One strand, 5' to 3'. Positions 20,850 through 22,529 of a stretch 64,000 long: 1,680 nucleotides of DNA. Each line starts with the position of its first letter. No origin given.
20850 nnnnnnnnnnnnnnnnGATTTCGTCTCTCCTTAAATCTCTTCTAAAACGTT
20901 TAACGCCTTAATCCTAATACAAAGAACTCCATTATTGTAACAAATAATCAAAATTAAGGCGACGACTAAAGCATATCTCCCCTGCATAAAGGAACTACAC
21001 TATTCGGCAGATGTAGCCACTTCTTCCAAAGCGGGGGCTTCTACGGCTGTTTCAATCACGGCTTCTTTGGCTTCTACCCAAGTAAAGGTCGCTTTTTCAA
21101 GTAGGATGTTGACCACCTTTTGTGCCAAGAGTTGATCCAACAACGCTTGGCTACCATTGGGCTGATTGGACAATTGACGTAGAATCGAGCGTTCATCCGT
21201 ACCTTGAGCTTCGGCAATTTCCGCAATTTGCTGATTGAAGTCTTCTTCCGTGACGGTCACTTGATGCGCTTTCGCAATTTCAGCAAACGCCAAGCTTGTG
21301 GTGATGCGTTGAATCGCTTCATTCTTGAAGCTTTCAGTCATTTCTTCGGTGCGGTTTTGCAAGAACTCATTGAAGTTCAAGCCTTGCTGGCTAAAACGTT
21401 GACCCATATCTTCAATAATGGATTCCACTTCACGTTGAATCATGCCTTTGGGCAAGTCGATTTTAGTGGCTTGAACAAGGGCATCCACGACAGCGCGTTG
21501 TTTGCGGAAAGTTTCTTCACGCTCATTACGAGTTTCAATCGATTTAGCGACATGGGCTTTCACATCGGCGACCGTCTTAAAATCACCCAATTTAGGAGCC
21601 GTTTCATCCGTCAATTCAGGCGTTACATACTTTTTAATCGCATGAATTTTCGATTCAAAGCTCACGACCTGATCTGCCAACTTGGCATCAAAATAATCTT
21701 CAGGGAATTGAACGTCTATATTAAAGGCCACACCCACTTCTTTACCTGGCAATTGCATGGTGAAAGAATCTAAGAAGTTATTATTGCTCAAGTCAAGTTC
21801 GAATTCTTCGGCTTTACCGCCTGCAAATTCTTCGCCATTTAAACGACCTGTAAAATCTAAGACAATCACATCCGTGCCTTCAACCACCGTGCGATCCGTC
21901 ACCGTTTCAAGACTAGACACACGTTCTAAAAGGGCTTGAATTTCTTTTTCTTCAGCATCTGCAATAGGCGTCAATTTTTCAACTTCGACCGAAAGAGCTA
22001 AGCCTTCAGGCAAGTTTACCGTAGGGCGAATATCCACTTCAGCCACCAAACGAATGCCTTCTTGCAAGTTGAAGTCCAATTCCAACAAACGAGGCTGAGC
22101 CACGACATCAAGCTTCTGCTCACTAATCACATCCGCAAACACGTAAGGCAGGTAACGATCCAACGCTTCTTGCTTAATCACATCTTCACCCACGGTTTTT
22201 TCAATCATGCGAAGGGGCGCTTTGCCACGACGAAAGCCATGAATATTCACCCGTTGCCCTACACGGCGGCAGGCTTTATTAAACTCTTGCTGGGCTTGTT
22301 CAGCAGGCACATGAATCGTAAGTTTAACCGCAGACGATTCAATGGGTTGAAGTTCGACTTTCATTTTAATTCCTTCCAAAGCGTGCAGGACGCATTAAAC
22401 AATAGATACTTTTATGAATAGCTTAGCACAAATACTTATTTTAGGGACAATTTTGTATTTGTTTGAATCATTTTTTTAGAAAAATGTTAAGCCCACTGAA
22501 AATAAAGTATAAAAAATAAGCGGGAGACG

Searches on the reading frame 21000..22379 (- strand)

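Call 99: search_protein_families(library=pfam, proteins=[window:21000-22379:-], max_evalue=0.0001)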
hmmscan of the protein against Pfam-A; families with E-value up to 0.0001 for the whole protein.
window:21000-22379:- (459 aa): 3 families
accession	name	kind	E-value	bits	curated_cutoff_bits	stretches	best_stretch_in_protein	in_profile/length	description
PF05698.19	Trigger_C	-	8.1e-32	110.9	22.7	1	269-428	1-162/162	Bacterial trigger factor protein (TF) C-terminus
PF05697.18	Trigger_N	-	1.8e-30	106.5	22.2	1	6-152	1-142/144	Bacterial trigger factor protein (TF)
PF00254.34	FKBP_C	-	1e-07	32.6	21.1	1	167-237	6-79/94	FKBP-type peptidyl-prolyl cis-trans isomerase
